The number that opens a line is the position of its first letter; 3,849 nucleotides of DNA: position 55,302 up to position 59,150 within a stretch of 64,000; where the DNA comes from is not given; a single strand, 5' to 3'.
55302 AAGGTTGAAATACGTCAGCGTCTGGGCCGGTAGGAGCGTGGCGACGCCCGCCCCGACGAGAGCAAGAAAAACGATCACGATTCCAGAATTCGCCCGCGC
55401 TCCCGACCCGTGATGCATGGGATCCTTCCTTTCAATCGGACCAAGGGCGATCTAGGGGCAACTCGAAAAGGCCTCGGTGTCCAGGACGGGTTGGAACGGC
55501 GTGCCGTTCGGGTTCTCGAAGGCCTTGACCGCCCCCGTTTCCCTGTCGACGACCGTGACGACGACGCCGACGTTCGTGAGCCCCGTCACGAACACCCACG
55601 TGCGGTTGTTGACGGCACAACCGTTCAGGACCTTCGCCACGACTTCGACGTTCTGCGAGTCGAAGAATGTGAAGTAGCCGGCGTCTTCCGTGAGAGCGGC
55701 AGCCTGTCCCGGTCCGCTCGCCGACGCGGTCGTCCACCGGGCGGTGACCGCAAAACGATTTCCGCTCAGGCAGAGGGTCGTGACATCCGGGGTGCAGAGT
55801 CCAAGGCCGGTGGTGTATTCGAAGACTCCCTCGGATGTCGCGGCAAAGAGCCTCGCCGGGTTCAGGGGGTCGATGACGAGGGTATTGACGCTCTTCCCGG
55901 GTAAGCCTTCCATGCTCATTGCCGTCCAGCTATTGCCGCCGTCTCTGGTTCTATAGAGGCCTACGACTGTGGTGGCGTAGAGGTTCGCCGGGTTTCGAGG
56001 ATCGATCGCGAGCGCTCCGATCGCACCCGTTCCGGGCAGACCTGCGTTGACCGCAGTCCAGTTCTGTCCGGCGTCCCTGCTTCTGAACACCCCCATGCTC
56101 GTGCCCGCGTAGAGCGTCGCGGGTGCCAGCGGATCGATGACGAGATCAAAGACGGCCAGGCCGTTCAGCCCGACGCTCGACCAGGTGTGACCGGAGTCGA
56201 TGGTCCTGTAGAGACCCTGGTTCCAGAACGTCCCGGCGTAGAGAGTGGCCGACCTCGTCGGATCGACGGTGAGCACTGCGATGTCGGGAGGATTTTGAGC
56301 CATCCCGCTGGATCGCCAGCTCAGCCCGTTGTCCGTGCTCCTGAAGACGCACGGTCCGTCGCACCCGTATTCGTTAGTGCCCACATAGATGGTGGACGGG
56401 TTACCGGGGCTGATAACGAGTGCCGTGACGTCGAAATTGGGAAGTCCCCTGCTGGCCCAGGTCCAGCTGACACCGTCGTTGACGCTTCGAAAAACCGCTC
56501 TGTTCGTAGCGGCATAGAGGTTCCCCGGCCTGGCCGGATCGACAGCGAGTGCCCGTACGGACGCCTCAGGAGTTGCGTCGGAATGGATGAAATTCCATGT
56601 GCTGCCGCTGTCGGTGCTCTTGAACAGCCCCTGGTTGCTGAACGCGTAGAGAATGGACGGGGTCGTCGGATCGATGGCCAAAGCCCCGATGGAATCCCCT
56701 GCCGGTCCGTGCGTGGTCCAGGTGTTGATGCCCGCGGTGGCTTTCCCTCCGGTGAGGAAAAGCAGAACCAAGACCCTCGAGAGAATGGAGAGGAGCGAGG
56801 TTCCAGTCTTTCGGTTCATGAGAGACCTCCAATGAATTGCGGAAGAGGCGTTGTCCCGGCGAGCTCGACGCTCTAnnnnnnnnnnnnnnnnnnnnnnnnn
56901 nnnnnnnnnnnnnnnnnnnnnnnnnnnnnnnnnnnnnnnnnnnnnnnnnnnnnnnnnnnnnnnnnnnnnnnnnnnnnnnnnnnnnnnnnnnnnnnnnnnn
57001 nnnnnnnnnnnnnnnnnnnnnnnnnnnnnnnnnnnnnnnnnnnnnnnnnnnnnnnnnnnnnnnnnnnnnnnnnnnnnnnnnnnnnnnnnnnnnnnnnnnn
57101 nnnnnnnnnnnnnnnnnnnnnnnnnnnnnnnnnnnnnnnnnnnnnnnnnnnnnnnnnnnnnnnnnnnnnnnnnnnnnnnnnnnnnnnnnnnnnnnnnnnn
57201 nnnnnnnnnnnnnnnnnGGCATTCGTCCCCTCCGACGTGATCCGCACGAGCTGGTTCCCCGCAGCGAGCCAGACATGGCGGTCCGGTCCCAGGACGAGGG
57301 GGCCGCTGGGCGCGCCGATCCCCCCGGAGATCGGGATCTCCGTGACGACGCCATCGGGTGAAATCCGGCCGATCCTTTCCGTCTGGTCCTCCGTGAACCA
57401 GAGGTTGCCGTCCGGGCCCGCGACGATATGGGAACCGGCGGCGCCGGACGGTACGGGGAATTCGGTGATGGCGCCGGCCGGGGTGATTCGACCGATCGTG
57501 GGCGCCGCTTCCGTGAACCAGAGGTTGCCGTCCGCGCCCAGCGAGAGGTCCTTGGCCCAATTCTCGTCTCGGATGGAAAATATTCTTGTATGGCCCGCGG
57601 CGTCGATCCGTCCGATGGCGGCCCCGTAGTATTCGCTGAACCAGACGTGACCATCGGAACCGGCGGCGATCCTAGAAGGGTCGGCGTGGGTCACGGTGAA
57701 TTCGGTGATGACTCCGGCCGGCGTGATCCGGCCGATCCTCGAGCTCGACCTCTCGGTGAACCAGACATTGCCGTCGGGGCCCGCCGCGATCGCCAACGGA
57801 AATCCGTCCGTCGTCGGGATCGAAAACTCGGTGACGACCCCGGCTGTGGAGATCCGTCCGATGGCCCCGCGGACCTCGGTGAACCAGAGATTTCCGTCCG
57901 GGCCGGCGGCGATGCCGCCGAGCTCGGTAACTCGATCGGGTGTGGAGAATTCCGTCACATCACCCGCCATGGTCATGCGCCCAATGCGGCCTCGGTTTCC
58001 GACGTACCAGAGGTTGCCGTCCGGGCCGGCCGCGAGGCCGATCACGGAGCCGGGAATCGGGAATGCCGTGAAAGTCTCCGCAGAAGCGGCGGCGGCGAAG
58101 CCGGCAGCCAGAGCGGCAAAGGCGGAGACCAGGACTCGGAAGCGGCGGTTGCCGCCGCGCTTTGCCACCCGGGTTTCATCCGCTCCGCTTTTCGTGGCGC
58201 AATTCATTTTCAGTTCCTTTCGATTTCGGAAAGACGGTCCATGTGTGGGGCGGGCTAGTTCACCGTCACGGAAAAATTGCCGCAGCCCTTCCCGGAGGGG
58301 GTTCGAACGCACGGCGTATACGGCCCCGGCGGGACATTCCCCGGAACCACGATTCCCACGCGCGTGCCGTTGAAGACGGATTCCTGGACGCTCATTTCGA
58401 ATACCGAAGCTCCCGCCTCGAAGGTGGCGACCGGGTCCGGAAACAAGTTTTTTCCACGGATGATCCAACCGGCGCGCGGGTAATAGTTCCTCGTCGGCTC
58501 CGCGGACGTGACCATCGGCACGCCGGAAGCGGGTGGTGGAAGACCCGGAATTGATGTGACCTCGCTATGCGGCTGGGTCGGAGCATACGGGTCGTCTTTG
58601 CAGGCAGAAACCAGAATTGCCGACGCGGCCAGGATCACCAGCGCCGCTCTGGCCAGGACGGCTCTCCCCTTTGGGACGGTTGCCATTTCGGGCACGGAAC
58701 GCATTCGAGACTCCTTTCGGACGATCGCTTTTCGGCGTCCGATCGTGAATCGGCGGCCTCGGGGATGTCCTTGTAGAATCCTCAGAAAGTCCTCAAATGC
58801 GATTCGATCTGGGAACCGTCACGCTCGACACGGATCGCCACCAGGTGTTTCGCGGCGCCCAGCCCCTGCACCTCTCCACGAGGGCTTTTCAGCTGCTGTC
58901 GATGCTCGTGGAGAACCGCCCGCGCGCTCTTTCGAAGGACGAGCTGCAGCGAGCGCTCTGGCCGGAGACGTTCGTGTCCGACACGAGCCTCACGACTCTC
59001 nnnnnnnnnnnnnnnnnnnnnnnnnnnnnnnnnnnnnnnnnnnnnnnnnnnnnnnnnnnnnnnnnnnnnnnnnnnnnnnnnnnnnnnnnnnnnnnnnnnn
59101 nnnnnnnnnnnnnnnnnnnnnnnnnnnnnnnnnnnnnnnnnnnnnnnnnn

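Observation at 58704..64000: Winged-helix/FHA one-component regulator divergent from the propeller-CTD cluster, with a Ser/Thr kinase nearby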

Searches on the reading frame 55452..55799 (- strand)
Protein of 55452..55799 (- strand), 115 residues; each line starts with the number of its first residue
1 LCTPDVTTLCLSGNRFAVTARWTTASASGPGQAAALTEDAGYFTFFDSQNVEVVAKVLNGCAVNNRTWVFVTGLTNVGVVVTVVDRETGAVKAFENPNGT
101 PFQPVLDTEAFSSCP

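Call 68: search_protein_families(library=pfam, proteins=[window:55452-55799:-], max_evalue=1)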
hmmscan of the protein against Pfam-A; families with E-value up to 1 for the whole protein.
window:55452-55799:- (115 aa): 2 families
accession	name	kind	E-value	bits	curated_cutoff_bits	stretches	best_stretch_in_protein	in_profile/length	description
PF19212.5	CoV_NSP2_C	-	0.012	16.1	25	1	18-84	23-86/116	Coronavirus replicase NSP2, C-terminal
PF20569.3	DUF6778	-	0.15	12.4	27.4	1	46-91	58-103/164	Family of unknown function (DUF6778)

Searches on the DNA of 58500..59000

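Call 60: search_rna_families(source=window, start=58500, end=59000, threshold=evalue, max_evalue=1)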
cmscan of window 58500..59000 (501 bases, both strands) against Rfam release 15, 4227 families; matches with E-value up to 1: 0.
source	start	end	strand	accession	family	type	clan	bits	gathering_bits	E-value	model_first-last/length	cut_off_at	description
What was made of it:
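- There is no Rfam match (call 60).
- Tried and rejected: No Rfam match at E<=1 (call 60).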
